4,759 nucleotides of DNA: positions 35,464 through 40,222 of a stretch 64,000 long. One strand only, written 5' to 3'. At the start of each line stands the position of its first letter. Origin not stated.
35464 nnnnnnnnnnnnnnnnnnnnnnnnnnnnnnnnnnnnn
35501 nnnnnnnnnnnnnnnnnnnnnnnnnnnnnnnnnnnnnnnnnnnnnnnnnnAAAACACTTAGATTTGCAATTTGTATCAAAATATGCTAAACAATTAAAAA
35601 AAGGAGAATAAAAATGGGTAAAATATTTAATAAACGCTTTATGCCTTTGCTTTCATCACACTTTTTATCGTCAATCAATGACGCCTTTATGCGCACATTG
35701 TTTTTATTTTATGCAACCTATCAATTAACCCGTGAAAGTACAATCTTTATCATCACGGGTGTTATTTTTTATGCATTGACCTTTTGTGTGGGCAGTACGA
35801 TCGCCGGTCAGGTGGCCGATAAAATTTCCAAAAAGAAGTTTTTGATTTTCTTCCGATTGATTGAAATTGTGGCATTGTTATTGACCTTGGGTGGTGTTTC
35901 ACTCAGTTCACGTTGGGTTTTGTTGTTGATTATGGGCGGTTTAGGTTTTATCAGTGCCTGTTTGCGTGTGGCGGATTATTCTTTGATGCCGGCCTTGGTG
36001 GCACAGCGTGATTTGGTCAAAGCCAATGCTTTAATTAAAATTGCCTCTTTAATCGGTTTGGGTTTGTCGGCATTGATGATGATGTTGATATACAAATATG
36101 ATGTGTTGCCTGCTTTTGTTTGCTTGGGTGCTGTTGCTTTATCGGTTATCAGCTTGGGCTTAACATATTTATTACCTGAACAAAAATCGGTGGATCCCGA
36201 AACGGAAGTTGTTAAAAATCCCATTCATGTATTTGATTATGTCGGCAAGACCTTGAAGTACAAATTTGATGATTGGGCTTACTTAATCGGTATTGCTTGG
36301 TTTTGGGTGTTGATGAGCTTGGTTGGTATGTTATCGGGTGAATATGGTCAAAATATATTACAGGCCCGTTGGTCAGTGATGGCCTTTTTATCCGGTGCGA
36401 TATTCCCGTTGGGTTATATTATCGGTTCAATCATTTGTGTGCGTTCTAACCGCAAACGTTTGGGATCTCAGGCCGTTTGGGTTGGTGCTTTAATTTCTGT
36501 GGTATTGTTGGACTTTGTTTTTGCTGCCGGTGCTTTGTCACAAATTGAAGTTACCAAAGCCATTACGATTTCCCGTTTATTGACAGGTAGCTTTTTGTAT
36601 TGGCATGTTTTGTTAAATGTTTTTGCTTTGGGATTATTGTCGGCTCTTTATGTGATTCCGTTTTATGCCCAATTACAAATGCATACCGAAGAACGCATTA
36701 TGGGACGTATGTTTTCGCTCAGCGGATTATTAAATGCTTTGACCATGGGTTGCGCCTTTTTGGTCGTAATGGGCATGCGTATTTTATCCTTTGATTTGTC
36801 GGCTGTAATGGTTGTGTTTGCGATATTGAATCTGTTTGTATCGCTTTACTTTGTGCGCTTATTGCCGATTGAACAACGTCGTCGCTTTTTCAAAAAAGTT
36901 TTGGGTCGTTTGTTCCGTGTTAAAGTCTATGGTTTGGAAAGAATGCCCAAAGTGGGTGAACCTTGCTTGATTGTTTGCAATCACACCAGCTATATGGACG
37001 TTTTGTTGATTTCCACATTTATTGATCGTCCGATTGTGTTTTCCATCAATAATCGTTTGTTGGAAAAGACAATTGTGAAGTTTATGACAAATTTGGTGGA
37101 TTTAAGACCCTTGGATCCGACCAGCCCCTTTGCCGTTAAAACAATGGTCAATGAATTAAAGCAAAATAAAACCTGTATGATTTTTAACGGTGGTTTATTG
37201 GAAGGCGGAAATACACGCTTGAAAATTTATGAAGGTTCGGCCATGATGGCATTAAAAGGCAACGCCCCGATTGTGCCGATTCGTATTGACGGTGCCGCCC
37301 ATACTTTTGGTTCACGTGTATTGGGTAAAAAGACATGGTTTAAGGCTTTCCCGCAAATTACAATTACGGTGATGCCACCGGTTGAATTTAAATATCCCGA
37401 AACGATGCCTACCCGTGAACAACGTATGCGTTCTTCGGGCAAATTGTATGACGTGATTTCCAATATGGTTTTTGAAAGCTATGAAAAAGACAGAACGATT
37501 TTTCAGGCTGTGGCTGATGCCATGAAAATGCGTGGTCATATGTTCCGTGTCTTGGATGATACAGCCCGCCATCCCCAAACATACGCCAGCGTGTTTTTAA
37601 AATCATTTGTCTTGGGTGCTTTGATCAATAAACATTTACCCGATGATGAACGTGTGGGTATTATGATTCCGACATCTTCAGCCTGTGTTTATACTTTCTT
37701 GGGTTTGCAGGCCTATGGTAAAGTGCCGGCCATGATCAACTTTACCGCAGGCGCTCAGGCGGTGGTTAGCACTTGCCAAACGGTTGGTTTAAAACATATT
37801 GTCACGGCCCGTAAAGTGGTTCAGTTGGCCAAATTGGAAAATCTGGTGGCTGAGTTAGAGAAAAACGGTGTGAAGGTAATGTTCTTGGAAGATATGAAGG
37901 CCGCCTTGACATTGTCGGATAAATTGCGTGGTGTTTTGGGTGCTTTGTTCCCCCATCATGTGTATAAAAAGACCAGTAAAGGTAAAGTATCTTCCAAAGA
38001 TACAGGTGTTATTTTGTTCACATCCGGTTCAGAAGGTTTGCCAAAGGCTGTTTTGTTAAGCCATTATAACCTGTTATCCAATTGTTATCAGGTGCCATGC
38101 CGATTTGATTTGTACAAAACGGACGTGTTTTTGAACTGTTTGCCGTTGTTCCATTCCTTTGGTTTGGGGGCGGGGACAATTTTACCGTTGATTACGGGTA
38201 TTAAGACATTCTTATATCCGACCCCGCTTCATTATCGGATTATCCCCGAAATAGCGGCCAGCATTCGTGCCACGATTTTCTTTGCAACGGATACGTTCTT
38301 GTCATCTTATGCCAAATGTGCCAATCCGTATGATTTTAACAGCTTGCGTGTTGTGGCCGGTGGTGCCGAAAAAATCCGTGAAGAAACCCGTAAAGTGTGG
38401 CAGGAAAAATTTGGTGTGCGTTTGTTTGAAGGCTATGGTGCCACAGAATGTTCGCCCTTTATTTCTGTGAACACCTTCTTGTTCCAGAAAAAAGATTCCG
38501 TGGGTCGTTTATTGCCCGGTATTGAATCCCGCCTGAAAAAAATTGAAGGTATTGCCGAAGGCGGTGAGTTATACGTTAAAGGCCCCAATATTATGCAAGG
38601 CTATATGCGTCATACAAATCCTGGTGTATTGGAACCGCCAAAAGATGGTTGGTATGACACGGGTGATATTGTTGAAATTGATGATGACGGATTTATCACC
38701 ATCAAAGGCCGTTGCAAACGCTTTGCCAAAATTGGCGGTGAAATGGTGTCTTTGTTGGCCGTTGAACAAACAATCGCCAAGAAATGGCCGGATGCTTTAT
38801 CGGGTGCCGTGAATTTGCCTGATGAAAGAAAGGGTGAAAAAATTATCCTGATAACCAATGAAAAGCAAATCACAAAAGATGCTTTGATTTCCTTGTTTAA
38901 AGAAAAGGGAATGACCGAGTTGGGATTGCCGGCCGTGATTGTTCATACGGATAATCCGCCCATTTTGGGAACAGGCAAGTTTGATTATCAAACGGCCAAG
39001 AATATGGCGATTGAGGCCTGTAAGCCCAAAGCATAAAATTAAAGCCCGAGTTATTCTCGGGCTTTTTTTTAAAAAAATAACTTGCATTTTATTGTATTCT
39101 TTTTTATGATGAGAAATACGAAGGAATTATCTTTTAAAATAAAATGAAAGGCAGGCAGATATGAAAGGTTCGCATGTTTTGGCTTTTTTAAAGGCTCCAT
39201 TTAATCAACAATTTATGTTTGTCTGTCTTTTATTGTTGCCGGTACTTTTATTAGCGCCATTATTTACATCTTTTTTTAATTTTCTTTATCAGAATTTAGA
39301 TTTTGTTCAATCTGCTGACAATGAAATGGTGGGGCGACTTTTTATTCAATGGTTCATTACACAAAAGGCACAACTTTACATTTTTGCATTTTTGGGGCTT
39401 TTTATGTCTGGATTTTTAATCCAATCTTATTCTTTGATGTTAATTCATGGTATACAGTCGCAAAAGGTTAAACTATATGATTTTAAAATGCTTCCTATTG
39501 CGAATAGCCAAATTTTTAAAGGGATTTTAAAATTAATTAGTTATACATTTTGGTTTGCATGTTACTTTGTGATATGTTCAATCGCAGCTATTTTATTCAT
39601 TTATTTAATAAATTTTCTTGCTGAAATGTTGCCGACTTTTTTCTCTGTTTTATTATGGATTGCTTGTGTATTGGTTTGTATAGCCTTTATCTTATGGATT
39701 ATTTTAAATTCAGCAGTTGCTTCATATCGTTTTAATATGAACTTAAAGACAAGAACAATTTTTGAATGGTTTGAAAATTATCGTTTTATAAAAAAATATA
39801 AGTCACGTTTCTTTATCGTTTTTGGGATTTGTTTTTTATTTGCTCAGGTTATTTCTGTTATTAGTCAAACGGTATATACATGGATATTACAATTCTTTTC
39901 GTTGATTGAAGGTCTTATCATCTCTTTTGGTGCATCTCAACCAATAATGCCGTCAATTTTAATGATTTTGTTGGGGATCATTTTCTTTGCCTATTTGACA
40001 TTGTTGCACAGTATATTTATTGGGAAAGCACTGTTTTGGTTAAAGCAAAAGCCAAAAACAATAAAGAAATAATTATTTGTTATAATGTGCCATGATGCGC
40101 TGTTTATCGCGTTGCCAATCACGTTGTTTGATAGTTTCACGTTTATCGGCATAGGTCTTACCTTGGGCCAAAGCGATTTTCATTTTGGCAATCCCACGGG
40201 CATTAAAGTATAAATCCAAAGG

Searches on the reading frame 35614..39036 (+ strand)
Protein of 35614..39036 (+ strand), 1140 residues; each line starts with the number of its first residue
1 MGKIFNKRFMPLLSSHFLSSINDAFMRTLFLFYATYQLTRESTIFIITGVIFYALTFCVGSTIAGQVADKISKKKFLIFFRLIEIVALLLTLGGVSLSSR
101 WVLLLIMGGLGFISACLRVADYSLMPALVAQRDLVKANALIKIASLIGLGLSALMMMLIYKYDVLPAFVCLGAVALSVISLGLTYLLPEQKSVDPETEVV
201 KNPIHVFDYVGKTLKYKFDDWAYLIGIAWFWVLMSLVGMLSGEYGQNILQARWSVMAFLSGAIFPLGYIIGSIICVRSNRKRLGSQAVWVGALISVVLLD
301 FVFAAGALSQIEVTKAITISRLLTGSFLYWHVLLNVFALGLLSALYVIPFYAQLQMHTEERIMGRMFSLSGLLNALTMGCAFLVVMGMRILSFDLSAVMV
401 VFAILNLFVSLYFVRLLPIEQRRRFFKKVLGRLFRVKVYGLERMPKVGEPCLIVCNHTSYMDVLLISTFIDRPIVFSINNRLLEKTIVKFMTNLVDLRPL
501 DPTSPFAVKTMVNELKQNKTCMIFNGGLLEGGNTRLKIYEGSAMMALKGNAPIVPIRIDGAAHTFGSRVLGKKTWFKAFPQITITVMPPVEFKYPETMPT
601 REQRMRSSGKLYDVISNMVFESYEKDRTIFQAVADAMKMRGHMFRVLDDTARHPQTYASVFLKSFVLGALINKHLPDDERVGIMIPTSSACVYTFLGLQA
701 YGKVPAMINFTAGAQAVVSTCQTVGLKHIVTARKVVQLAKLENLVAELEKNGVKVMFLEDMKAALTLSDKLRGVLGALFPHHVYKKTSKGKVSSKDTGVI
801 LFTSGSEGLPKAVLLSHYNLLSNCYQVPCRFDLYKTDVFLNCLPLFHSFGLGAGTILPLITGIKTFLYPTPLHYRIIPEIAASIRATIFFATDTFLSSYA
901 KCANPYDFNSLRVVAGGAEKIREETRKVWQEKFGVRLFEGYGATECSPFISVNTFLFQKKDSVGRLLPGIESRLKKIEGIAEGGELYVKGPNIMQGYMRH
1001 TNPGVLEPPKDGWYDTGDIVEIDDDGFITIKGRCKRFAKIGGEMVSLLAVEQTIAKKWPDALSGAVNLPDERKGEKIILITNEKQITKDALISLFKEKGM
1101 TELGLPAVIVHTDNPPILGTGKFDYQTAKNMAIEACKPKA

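Call 71: search_protein_families(library=pfam, proteins=[window:35614-39036:+], max_evalue=0.01)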
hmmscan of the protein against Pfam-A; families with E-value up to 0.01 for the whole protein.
window:35614-39036:+ (1140 aa): 3 families
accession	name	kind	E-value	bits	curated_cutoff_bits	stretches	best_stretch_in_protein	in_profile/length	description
PF00501.34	AMP-binding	-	8.1e-55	186.6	29.9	1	655-997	22-383/384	AMP-binding enzyme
PF01553.26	Acyltransferase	-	2.7e-17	63.3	23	1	435-558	1-131/132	Acyltransferase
PF07690.21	MFS_1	-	7.3e-12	45.3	33.4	1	13-375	2-340/347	Major Facilitator Superfamily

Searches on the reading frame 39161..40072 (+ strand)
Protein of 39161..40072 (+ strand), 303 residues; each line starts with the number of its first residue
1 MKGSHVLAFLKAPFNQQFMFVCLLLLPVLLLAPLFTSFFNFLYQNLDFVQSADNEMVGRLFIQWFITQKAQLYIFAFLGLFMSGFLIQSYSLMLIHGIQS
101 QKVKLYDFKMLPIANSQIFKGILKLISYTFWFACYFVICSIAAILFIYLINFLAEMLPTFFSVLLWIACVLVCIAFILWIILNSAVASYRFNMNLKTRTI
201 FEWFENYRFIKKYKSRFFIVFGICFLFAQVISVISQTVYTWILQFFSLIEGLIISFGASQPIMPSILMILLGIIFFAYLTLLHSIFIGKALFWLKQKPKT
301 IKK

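Call 71: search_protein_families(library=pfam, proteins=[window:39161-40072:+], max_evalue=0.01)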
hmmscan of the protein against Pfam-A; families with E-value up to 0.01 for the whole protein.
window:39161-40072:+ (303 aa): 1 family
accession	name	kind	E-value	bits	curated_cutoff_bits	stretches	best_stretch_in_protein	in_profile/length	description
PF25258.1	DUF7859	-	0.00029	21.1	27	1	253-281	5-33/49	Family of unknown function (DUF7859)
